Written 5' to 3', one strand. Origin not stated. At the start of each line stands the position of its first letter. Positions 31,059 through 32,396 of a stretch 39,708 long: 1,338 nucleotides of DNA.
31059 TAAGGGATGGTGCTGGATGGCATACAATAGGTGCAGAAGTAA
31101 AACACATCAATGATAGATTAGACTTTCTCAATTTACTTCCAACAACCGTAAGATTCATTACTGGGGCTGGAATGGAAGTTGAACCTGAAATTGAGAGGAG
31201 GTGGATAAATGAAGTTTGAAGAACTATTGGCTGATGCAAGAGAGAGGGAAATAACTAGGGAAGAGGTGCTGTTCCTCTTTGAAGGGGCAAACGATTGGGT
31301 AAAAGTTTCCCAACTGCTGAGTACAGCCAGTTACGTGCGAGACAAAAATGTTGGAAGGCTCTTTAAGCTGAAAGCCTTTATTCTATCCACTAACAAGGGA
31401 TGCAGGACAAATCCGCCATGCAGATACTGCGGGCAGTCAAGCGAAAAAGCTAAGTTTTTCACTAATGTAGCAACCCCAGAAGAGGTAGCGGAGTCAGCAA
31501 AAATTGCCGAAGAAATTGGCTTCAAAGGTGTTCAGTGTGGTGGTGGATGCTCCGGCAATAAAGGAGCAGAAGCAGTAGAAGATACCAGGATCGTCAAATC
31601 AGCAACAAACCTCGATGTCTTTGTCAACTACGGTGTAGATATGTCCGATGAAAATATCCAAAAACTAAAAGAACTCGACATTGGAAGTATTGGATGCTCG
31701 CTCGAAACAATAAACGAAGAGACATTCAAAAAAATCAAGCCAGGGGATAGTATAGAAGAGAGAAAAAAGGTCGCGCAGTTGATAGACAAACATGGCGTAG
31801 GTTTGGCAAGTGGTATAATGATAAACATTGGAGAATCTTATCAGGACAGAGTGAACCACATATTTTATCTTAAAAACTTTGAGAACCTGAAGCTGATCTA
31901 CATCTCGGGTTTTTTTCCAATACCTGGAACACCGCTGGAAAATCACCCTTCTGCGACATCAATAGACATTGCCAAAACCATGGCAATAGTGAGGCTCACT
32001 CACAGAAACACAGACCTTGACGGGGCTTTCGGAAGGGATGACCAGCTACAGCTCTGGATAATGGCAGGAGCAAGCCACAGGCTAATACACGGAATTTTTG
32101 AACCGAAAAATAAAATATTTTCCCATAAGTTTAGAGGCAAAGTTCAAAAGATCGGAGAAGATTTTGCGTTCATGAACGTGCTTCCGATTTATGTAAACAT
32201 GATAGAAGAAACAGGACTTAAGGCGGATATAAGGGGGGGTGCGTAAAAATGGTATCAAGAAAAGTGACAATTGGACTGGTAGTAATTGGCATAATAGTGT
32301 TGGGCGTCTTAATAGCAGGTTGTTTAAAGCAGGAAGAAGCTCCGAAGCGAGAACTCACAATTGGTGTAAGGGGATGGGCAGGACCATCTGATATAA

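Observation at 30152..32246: Two overlapping BioB/HydE-like radical SAM paralogs with CX5CX2C instead of the canonical CX3CX2C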

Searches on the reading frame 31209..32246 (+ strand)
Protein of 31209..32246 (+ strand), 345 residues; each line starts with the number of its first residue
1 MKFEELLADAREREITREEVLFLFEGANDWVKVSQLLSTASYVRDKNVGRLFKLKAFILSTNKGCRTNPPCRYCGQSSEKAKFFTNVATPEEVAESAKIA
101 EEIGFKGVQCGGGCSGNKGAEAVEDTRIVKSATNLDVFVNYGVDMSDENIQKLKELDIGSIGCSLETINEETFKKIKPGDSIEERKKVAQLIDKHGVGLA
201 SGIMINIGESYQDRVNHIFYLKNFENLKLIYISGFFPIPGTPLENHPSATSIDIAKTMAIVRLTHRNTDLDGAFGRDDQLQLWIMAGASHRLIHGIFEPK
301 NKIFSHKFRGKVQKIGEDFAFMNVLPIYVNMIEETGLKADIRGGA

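Call 4: search_protein_families(library=pfam, proteins=[window:31209-32246:+], max_evalue=0.01)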
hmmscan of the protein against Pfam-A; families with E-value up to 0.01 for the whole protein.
window:31209-32246:+ (345 aa): 2 families
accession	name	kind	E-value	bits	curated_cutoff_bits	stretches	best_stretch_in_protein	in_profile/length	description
PF04055.27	Radical_SAM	-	4.1e-17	63.3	29.5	1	61-219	3-164/166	Radical SAM superfamily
PF06968.18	BATS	-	0.0003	21.3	22.2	1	237-290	7-60/88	Biotin and Thiamin Synthesis associated domain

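Call 5: search_protein_families(library=ncbifam, proteins=[window:31209-32246:+], max_evalue=0.001)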
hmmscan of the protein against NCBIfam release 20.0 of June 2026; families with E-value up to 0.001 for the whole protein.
window:31209-32246:+ (345 aa): 21 families
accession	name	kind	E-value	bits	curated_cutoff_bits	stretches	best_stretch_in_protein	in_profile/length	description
TIGR03957.1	rSAM_HmdB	equivalog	5.6e-68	229.5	320.9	1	17-289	3-276/317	5,10-methenyltetrahydromethanopterin hydrogenase cofactor biosynthesis protein HmdB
TIGR00433.2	bioB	equivalog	7e-30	104.3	225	1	14-290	2-280/307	biotin synthase BioB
TIGR03910.1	pyrrolys_PylB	equivalog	2.6e-19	69.3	348.2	1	11-267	14-270/347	methylornithine synthase PylB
NF004911.0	PRK06267.1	equivalog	2e-14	53.6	305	1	38-268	11-237/351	hypothetical protein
TIGR03550.1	F420_cofG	equivalog_domain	7.2e-14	51.7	213.35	1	133-264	97-234/322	7,8-didemethyl-8-hydroxy-5-deazariboflavin synthase CofG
TIGR03956.1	rSAM_HydE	equivalog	1.8e-12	47.2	254.6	1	11-267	7-261/340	[FeFe] hydrogenase H-cluster radical SAM maturase HydE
NF053743.1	LipS2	equivalog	1.3e-10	41.2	270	1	56-249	25-216/292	LipS2 family lipoyl synthase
NF006687.0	PRK09234.1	equivalog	2e-10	39.5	1018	1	131-264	166-307/849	bifunctional FO biosynthesis protein CofGH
NF006308.0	PRK08508.1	equivalog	1.9e-09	37.2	377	1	68-244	18-197/279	biotin synthase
TIGR04043.1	rSAM_MSMEG_0568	hypoth_equivalog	2.8e-09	36.4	303.7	1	70-261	124-323/354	MSMEG_0568 family radical SAM protein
NF004884.0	PRK06245.1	equivalog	5.8e-09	35.3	209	1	138-263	110-240/340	7,8-didemethyl-8-hydroxy-5-deazariboflavin synthase subunit CofG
TIGR03551.1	F420_cofH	equivalog_domain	3.8e-08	32.6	374.1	1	16-226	2-222/345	5-amino-6-(D-ribitylamino)uracil--L-tyrosine 4-hydroxyphenyl transferase CofH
TIGR03700.1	mena_SCO4494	equivalog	1.2e-07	30.9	434.55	1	12-267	8-277/351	aminofutalosine synthase MqnE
NF005609.0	PRK07360.1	equivalog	1.6e-07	30.5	426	1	3-238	8-256/374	7,8-didemethyl-8-hydroxy-5-deazariboflavin synthase subunit CofH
NF001199.0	PRK00164.2-1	equivalog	9e-07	28.3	231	1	55-187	12-140/308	GTP 3',8-cyclase MoaA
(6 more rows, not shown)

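Call 7: search_solved_structures(query=window:31209-32246:+, max_evalue=1, show_alignments=2)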
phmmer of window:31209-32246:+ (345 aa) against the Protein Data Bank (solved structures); distinct sequences matched with E-value up to 1: 15.
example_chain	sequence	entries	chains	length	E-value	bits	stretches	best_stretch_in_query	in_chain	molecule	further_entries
5fep_A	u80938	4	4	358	5.9e-17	64.9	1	5-270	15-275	[FeFe] hydrogenase maturase subunit HydE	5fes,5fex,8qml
3ciw_A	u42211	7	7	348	6e-17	64.9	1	4-268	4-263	FeFe-Hydrogenase maturase | [FeFe] hydrogenase maturase subunit HydE | Biotin synthetase, putative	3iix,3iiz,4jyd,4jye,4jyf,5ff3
8qmk_A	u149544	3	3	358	8.7e-17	64.3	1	5-270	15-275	[FeFe] hydrogenase maturase subunit HydE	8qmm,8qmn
7o1o_A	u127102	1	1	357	8.9e-17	64.3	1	5-270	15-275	[FeFe] hydrogenase maturase subunit HydE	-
5few_A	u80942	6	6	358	9e-17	64.3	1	5-270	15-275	[FeFe] hydrogenase maturase subunit HydE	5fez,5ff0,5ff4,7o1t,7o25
3cix_A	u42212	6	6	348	9.2e-17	64.3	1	4-268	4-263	FeFe-Hydrogenase maturase | [FeFe] hydrogenase maturase subunit HydE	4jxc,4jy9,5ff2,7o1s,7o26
7o1p_A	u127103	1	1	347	1.2e-16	63.9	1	5-268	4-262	[FeFe] hydrogenase maturase subunit HydE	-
4jy8_A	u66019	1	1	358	1.3e-16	63.8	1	5-268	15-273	FEFE-HYDROGENASE MATURASE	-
8vcw_A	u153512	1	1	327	7.3e-16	61.3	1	13-276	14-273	Biotin synthase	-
8vdw_A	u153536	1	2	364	3.2e-12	49.4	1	13-281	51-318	Biotin synthase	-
3t7v_A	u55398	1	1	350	1.7e-10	43.7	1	34-273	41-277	methylornithine synthase PylB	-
1r30_A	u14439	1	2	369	8.3e-09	38.1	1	59-289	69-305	Biotin synthase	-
4wcx_A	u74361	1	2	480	0.00012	24.4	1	13-179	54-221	Biotin and thiamin synthesis associated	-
4ml9_A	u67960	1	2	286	0.23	13.6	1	73-130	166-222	Uncharacterized protein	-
3uem_A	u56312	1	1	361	0.51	12.5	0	73-164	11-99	Protein disulfide-isomerase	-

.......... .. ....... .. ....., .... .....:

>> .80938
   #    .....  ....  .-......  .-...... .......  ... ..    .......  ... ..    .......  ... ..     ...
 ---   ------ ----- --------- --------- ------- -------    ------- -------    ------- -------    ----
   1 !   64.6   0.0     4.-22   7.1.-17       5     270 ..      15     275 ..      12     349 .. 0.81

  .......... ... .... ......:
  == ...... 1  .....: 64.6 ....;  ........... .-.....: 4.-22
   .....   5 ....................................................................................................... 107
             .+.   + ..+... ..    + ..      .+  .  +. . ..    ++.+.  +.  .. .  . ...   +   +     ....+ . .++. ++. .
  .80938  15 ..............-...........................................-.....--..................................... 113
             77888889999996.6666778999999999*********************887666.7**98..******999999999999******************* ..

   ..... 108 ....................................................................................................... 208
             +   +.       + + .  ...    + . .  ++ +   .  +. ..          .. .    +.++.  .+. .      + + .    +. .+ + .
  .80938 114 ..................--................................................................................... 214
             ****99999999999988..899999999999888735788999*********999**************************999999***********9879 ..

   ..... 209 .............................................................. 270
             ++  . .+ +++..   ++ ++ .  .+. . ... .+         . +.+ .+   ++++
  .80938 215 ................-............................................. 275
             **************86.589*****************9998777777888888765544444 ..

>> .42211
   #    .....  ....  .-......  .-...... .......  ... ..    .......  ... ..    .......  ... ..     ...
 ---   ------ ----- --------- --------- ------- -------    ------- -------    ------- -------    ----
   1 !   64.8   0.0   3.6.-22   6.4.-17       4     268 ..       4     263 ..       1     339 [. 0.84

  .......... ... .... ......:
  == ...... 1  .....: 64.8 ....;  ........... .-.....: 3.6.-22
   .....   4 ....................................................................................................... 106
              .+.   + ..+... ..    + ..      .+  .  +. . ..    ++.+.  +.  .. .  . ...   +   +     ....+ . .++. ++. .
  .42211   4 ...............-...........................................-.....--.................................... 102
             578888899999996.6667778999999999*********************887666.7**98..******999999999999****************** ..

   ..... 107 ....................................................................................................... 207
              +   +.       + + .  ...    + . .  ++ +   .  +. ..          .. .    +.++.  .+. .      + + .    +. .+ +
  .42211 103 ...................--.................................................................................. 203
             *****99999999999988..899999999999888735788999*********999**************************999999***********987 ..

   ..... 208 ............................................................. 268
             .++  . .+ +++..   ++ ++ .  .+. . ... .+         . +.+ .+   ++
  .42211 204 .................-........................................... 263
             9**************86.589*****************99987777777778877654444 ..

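Call 8: find_homologous_proteins(query=window:31209-32246:+, max_evalue=0.00001)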
Query window:31209-32246:+ (345 aa): 58 proteins with E <= 0.00001 among 2852 candidates.
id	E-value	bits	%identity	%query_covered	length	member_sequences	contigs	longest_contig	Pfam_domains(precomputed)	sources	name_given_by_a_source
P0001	7.4e-226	766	98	100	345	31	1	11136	PF04055.28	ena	-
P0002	1.2e-204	697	89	99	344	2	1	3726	PF04055.28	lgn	-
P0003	3.4e-198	676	87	99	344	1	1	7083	PF04055.28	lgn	-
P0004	4.4e-184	629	80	99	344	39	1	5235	PF04055.28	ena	-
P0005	6.7e-171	586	75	100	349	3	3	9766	PF04055.28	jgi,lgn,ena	jgi:biotin synthase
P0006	3.0e-170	584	74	99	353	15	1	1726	PF04055.28,PF06968.19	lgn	-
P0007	4.1e-170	583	76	99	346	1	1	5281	PF04055.28,PF06968.19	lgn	-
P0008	4.5e-169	580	74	99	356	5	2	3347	PF04055.28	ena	-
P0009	7.8e-169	579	74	100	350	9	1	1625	PF04055.28,PF06968.19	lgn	-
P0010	3.1e-168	577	73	99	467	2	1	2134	PF04055.28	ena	-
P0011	5.0e-165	567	74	98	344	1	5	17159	PF04055.28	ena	-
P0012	3.9e-164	564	72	99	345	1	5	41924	PF04055.28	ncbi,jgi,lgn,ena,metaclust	metaclust:\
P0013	1.1e-162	559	72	99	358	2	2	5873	PF04055.28,PF06968.19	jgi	jgi:biotin synthase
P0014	2.6e-156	538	67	99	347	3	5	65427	PF04055.28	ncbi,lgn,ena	-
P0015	4.1e-155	534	67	99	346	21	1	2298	PF04055.28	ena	-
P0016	2.2e-154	532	70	99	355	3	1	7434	PF04055.28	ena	-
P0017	1.2e-146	506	65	98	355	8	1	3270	PF04055.28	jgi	-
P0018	2.2e-142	492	64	98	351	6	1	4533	PF04055.28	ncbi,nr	ncbi:radical SAM protein [Candidatus Aerophobetes bacterium]|nr:radical SAM protein [Candidatus Aero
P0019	9.5e-132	457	59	98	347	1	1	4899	PF04055.28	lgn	-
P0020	8.5e-129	447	59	98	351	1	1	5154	PF04055.28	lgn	-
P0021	6.5e-127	441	60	98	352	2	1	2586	PF04055.28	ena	-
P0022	9.1e-125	434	57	100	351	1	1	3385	PF04055.28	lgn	-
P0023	2.7e-123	429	55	100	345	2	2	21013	PF04055.28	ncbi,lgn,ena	-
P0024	7.4e-120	418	54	99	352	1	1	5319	PF04055.28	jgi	-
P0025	9.8e-119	414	53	100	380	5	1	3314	PF04055.28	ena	-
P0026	2.1e-118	413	55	99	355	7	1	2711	PF04055.28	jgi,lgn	-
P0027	4.3e-118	412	55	99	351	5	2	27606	PF04055.28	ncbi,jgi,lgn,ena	-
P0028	5.7e-118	412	54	99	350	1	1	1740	PF04055.28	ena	-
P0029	2.5e-116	406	56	98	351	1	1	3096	PF04055.28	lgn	-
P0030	5.7e-115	402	54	99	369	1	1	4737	PF04055.28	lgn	-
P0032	1.4e-113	397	54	99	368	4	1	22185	PF04055.28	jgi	-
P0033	5.5e-113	395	54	99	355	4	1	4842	PF04055.28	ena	-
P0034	3.1e-111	390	52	99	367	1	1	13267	PF04055.28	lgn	-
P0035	5.4e-111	389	53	99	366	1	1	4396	PF04055.28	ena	-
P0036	6.8e-108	379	53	99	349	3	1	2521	PF04055.28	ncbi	-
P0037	1.0e-105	372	51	99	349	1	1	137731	PF04055.28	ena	-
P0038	2.8e-105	370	51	99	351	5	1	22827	PF04055.28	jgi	jgi:biotin synthase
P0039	1.6e-103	364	51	99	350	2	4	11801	PF04055.28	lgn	-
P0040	9.3e-103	362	49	99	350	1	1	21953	PF04055.28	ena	-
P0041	9.8e-83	296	47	95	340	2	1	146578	PF04055.28,PF06968.19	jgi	jgi:biotin synthase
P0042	5.2e-66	241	40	99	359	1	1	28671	PF04055.28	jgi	-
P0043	3.7e-60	222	39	99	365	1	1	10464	PF04055.28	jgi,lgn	-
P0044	1.1e-59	220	37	99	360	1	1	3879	PF04055.28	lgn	-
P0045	4.2e-59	218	38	99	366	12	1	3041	PF04055.28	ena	-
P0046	1.8e-58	216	37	99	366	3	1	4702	PF04055.28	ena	-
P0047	9.1e-58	214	37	99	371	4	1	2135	PF04055.28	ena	-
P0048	2.0e-57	213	37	99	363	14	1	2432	PF04055.28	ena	-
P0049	4.1e-57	212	41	86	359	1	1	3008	PF04055.28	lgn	-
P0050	6.0e-56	208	37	99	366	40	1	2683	PF04055.28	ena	-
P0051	8.3e-56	207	37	99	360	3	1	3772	PF04055.28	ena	-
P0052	4.4e-55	205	37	98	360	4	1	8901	PF04055.28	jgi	jgi:biotin synthase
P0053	3.4e-54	202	39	86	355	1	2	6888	PF04055.28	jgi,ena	-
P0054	3.4e-45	173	45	64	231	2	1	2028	PF04055.28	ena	-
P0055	1.8e-15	75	28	80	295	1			PF04055.28,PF06968.19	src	-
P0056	1.6e-7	49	26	72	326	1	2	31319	PF04055.28,PF06968.19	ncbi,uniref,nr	ncbi:unnamed protein product [Rotaria socialis]|uniref:biotin synthase n=1 Tax=Rotaria socialis TaxI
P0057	4.2e-6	44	25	79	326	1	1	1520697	PF04055.28,PF06968.19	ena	-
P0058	5.9e-6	44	24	79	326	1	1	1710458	PF04055.28,PF06968.19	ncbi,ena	-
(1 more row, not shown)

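Call 16: find_encoding_contigs(protein=P0014, flank=10000, max_places=3)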
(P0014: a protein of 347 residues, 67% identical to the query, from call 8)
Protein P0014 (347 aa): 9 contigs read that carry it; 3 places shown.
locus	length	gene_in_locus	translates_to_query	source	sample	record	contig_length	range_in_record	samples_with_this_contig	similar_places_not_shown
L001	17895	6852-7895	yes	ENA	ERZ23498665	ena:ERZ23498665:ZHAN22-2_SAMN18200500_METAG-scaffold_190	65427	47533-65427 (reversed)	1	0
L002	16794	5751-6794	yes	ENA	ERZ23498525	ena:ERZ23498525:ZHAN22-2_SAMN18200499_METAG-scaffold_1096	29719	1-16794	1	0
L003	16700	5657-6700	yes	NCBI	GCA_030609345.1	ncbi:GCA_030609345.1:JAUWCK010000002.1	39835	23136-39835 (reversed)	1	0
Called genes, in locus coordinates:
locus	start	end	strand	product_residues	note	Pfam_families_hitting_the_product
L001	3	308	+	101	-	?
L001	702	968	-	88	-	-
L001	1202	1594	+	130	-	PF00963:Cohesin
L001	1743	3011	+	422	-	PF01497:Peripla_BP_2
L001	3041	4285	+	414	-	PF01497:Peripla_BP_2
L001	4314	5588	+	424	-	PF01497:Peripla_BP_2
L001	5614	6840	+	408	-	PF01497:Peripla_BP_2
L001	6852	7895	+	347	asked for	PF04055:Radical_SAM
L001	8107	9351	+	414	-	PF01497:Peripla_BP_2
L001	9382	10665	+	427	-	PF01497:Peripla_BP_2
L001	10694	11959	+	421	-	PF01497:Peripla_BP_2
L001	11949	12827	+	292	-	PF13489:Methyltransf_23 (weak), PF08241:Methyltransf_11, PF08242:Methyltransf_12, PF13649:Methyltransf_25, PF13847:Methyltransf_31 (weak)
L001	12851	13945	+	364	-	PF04055:Radical_SAM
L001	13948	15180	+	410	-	PF01497:Peripla_BP_2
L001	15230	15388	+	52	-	PF01361:Tautomerase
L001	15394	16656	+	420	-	PF01497:Peripla_BP_2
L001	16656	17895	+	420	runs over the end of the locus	PF01497:Peripla_BP_2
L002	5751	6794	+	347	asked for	PF04055:Radical_SAM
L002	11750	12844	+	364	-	PF04055:Radical_SAM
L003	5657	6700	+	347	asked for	PF04055:Radical_SAM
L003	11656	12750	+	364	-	PF04055:Radical_SAM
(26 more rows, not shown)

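Call 17: find_encoding_contigs(protein=P0037, flank=10000, max_places=2)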
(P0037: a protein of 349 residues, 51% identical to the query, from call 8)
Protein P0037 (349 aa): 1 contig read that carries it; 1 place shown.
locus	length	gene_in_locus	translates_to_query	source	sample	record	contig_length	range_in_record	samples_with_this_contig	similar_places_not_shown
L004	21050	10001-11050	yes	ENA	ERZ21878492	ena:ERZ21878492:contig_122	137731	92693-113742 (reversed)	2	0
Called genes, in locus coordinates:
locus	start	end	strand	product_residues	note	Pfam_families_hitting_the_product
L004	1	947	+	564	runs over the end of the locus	PF01642:MM_CoA_mutase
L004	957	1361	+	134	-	PF02310:B12-binding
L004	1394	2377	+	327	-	PF03308:MeaB, PF02492:cobW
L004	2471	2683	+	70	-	-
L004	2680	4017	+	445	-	PF19077:Big_13 (faint), PF05345:He_PIG (faint), PF17957:Big_7 (weak)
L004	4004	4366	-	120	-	-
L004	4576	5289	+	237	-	PF02525:Flavodoxin_2, PF03358:FMN_red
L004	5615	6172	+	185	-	PF07715:Plug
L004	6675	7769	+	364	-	PF00593:TonB_dep_Rec_b-barrel, PF14905:OMP_b-brl_3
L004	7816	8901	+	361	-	PF04055:Radical_SAM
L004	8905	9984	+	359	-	PF01497:Peripla_BP_2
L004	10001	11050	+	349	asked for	PF04055:Radical_SAM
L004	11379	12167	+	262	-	PF01032:FecCD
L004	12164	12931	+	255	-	PF00005:ABC_tran, PF13304:AAA_21 (faint)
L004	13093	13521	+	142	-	PF22381:Staph_reg_Sar_Rot, PF12802:MarR_2, PF01047:MarR, PF13463:HTH_27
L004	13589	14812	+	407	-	PF02771:Acyl-CoA_dh_N, PF02770:Acyl-CoA_dh_M, PF00441:Acyl-CoA_dh_1, PF08028:Acyl-CoA_dh_2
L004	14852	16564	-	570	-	PF02776:TPP_enzyme_N, PF00205:TPP_enzyme_M, PF02775:TPP_enzyme_C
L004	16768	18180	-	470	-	PF01970:TctA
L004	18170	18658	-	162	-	PF07331:TctB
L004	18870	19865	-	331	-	PF03401:TctC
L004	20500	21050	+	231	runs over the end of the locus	PF00392:GntR, PF07729:FCD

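Call 19: find_encoding_contigs(protein=P0012, flank=10000, max_places=3)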
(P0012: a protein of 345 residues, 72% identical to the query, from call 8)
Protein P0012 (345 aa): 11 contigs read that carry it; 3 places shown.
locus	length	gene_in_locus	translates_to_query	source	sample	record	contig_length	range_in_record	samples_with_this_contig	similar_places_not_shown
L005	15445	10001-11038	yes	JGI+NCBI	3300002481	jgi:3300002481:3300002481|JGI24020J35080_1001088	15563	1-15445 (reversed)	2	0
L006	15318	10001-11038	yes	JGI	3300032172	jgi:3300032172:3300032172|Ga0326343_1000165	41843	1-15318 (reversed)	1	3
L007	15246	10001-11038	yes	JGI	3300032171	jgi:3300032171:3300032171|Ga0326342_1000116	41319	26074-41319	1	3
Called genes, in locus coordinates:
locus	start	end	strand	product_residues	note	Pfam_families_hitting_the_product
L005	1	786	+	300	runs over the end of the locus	?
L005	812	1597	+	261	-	PF01557:FAA_hydrolase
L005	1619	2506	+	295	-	PF01118:Semialdhyde_dh (weak), PF09290:AcetDehyd-dimer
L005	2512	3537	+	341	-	PF00682:HMGL-like, PF07836:DmpG_comm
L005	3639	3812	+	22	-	-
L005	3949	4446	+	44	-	-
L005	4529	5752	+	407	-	PF01969:Ni_insertion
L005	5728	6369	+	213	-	PF01891:CbiM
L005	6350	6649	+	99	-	PF13190:PDGLE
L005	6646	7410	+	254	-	PF02361:CbiQ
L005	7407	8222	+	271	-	PF00005:ABC_tran, PF02463:SMC_N (weak), PF13175:AAA_15 (faint), PF13304:AAA_21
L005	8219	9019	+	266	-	PF02540:NAD_synthase (weak), PF01171:ATP_bind_3 (faint)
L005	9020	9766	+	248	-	PF00731:AIRC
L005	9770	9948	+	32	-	-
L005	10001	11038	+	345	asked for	PF04055:Radical_SAM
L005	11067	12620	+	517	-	PF00496:SBP_bac_5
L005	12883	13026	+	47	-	-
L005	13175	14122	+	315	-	PF19300:BPD_transp_1_N, PF00528:BPD_transp_1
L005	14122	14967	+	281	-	PF12911:OppC_N, PF00528:BPD_transp_1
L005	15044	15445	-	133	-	?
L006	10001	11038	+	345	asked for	PF04055:Radical_SAM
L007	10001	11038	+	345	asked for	PF04055:Radical_SAM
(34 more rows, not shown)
